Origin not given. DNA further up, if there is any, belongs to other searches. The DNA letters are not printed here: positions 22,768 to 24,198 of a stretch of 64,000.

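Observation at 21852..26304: CoA-thioester module (MaoC pair, leaderless SBP-fold protein, family III CoA-transferase, atypical enolase) translationally chained to the L-fuconate genes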

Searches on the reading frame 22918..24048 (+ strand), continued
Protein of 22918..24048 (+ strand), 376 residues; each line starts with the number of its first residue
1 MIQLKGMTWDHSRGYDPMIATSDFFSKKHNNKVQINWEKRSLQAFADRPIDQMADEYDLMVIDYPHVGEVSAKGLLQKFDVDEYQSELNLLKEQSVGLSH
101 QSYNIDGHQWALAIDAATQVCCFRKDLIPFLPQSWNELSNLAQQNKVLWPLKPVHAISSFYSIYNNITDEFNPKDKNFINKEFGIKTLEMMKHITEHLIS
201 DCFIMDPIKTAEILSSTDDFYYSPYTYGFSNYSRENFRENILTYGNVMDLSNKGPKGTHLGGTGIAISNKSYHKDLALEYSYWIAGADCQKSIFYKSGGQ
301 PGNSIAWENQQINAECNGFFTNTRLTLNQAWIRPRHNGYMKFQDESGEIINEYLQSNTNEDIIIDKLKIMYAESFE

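Call 38: get_annotated_region(hit=H8, flank=14000)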
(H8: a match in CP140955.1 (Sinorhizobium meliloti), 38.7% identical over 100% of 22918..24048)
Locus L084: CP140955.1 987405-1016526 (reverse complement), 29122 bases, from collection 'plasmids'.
description: Sinorhizobium meliloti strain ml47 plasmid pSymB, complete sequence
organism: Sinorhizobium meliloti (NCBI taxid 382)
taxonomy: Bacteria; Pseudomonadota; Alphaproteobacteria; Hyphomicrobiales; Rhizobiaceae; Sinorhizobium; Sinorhizobium meliloti
host: -; source: Medicago lupulina,whole organism; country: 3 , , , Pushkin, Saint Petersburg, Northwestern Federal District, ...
typing (MOB-suite, as given by PLSDB): mobilizable; relaxase MOBQ
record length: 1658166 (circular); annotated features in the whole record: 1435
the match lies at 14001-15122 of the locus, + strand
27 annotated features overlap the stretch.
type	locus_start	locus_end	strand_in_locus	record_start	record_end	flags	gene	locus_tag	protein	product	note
CDS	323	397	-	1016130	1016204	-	-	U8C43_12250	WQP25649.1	hypothetical protein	-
CDS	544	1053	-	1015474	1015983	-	-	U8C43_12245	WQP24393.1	thermonuclease family protein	-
CDS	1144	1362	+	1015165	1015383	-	-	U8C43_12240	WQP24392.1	hypothetical protein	-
CDS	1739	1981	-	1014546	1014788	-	-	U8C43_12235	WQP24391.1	hypothetical protein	-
CDS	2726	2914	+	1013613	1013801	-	-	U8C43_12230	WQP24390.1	hypothetical protein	-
CDS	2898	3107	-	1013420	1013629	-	-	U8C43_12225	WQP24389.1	hypothetical protein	-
CDS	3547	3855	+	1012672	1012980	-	-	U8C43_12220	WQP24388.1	hypothetical protein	-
CDS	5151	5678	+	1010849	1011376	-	-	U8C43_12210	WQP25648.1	DUF4334 domain-containing protein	-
CDS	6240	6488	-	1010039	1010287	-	acpP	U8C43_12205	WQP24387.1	acyl carrier protein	-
CDS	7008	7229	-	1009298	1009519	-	-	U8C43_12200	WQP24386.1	conjugal transfer protein TraD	-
CDS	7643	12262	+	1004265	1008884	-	traA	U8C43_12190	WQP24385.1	Ti-type conjugative transfer relaxase TraA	-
CDS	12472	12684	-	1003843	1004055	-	-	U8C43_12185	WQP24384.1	hypothetical protein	-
CDS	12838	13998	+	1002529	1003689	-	-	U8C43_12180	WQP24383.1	CaiB/BaiF CoA-transferase family protein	-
CDS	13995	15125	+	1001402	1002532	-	-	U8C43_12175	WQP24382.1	ABC transporter substrate-binding protein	-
CDS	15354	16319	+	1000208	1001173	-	-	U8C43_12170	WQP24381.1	IS110 family transposase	-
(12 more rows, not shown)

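Call 42: search_protein_families(library=pfam, proteins=[L045:5605-6426:+, L045:11586-12557:+, L040:11119-11973:+, L040:13121-14182:+, L040:14179-14805:+, L025:19821-20129:+, L025:20126-21119:+, L024:6658-7239:+, L024:7270-7854:+, L011:18771-19622:+])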
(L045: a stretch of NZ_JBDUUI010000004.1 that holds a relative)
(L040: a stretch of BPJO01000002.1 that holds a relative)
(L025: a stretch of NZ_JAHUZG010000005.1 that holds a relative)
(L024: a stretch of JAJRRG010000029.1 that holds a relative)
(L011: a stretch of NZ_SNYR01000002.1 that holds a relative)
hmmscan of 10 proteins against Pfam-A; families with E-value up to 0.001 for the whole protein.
L045:5605-6426:+ (273 aa): 1 family
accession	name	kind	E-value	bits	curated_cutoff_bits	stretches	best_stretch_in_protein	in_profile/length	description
PF04909.20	Amidohydro_2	-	2.2e-45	156.1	26.4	1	5-272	2-288/289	Amidohydrolase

L045:11586-12557:+ (323 aa): 2 families
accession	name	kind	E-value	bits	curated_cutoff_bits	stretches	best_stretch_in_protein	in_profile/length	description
PF03690.18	MYG1_exonuc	-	8.9e-69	232.9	22.1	1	21-315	2-317/318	Uncharacterised protein family (UPF0160)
PF10531.15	SLBB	-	0.00017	21.8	27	0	13-44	17-47/55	SLBB domain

L040:11119-11973:+ (284 aa): 1 family
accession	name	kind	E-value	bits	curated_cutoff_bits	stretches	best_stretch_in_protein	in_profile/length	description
PF04909.20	Amidohydro_2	-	1.6e-54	186.1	26.4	1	5-280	1-289/289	Amidohydrolase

L040:13121-14182:+ (353 aa): 1 family
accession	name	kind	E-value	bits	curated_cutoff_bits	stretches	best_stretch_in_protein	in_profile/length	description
PF00701.28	DHDPS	-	2.5e-55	187.7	22.1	1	8-302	2-287/289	Dihydrodipicolinate synthetase family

L040:14179-14805:+ (208 aa): 1 family
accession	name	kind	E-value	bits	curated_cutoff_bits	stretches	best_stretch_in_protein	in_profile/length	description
PF00936.24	BMC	-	9.6e-36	122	24.5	2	122-197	1-75/75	BMC domain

L025:19821-20129:+ (102 aa): 1 family
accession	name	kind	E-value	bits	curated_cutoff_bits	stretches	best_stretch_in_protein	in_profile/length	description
PF08666.17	SAF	-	7.9e-07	30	21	1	15-84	1-61/63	SAF domain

L025:20126-21119:+ (331 aa): 2 families
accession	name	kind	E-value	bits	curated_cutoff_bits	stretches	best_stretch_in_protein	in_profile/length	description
PF20629.2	GD_AH_C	-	2.1e-59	201.3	26.8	1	140-330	3-185/242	D-galactarate/Altronate dehydratase, C-terminal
PF04295.18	GD_AH_second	-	1.7e-27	96.5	27.3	1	5-128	1-135/136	D-galactarate dehydratase/Altronate hydrolase, second domain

L024:6658-7239:+ (193 aa): 2 families
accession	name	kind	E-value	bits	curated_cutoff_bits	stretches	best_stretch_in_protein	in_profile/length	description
PF04295.18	GD_AH_second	-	1e-26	94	27.3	1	6-128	1-134/136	D-galactarate dehydratase/Altronate hydrolase, second domain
PF20629.2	GD_AH_C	-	5.9e-18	65.5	26.8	1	140-192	2-54/242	D-galactarate/Altronate dehydratase, C-terminal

L024:7270-7854:+ (194 aa): 1 family
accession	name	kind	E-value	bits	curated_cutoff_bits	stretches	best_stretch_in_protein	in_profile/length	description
PF20629.2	GD_AH_C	-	3.8e-51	174.2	26.8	1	18-180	87-238/242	D-galactarate/Altronate dehydratase, C-terminal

L011:18771-19622:+ (283 aa): 1 family
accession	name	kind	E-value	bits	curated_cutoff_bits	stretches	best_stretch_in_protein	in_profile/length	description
PF04909.20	Amidohydro_2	-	1.4e-40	140.3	26.4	1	5-281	1-289/289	Amidohydrolase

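Call 43: get_annotated_region(hit=H34, flank=9000)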
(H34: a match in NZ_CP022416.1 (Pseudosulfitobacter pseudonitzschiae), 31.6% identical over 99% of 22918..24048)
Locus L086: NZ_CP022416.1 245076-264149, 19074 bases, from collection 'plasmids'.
description: Pseudosulfitobacter pseudonitzschiae strain SMR1 plasmid pSMR1-1, complete sequence
organism: Pseudosulfitobacter pseudonitzschiae (NCBI taxid 1402135)
taxonomy: Bacteria; Pseudomonadota; Alphaproteobacteria; Rhodobacterales; Roseobacteraceae; Pseudosulfitobacter; Pseudosulfitobacter pseudonitzschiae
host: -; source: Skeletonema marinoi strain RO5AC,Cell culture,Top-layer sediments; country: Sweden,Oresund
typing (MOB-suite, as given by PLSDB): mobilizable; relaxase MOBP
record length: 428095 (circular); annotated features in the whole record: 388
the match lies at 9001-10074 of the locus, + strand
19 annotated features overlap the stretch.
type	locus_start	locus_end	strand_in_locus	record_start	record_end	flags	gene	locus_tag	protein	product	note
CDS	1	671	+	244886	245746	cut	-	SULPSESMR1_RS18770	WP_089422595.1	carbohydrate ABC transporter permease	GO:0008643 - carbohydrate transport [Evidence IEA]; GO:0055085 - transmembrane transport [Evidence IEA]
CDS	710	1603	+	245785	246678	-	-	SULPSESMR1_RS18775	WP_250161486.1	sugar ABC transporter permease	-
CDS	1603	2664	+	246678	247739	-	-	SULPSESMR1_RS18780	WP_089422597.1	ABC transporter ATP-binding protein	-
CDS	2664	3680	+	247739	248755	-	-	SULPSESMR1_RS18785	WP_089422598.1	ABC transporter ATP-binding protein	-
CDS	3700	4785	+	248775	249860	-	-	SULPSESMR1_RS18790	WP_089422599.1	Gfo/Idh/MocA family oxidoreductase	-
CDS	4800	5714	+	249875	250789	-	-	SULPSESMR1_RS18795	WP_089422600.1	sugar phosphate isomerase/epimerase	-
CDS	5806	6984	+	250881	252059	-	-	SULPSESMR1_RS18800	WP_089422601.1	aldose 1-epimerase family protein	-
CDS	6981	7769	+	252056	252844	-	-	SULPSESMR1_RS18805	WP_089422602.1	SDR family oxidoreductase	-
CDS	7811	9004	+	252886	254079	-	-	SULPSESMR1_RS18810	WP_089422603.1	CoA transferase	-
CDS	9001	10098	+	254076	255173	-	-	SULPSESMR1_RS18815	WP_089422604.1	extracellular solute-binding protein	-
CDS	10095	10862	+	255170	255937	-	-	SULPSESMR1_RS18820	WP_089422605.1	enoyl-CoA hydratase-related protein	-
CDS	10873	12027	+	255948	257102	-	-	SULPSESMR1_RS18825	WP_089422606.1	fumarylacetoacetate hydrolase family protein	-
CDS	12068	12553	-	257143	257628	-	-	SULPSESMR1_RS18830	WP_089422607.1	ureidoglycolate lyase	-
CDS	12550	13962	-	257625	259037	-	puuE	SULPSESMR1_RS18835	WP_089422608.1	allantoinase PuuE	GO:0000256 - allantoin catabolic process [Evidence IEA]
CDS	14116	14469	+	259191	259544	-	uraH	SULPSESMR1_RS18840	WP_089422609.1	hydroxyisourate hydrolase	GO:0006144 - purine nucleobase metabolic process [Evidence IEA]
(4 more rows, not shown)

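Call 44: get_annotated_region(hit=H32, flank=9000)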
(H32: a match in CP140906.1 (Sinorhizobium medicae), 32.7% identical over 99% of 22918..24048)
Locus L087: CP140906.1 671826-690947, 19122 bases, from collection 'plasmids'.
description: Sinorhizobium medicae strain ml29 plasmid pSymA, complete sequence
organism: Sinorhizobium medicae (NCBI taxid 110321)
taxonomy: Bacteria; Pseudomonadota; Alphaproteobacteria; Hyphomicrobiales; Rhizobiaceae; Sinorhizobium; Sinorhizobium medicae
host: -; source: Medicago lupulina,whole organism; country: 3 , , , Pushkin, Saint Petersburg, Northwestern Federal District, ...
typing (MOB-suite, as given by PLSDB): conjugative; relaxase MOBP,MOBQ; mating-pair formation MPF_T
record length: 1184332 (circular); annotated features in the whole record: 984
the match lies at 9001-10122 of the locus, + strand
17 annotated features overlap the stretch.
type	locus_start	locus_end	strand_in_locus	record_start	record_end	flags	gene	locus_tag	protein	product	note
CDS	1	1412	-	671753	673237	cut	istA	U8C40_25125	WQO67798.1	IS21 family transposase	-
CDS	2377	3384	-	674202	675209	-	-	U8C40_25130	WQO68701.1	LacI family DNA-binding transcriptional regulator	-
CDS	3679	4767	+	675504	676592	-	-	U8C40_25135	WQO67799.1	Gfo/Idh/MocA family oxidoreductase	-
CDS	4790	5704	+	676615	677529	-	-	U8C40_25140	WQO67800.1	sugar phosphate isomerase/epimerase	-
CDS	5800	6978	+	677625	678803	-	-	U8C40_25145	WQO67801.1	aldose 1-epimerase family protein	-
CDS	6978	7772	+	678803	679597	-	-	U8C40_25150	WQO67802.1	SDR family oxidoreductase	-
CDS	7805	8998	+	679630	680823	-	-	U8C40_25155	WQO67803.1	CoA transferase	-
CDS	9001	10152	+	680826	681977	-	-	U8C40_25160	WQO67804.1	carbohydrate ABC transporter substrate-binding protein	-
CDS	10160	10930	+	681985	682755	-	-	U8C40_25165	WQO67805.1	enoyl-CoA hydratase/isomerase family protein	-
CDS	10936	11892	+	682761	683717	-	-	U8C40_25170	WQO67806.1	ABC transporter permease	-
CDS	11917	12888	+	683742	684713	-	-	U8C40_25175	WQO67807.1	sugar ABC transporter substrate-binding protein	-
CDS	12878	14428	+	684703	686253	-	-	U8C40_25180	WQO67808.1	sugar ABC transporter ATP-binding protein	-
CDS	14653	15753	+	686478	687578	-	-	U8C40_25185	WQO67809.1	HWE histidine kinase domain-containing protein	-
CDS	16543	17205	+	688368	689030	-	-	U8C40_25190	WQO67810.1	AraC family transcriptional regulator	-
CDS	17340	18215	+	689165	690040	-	-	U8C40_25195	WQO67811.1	hypothetical protein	-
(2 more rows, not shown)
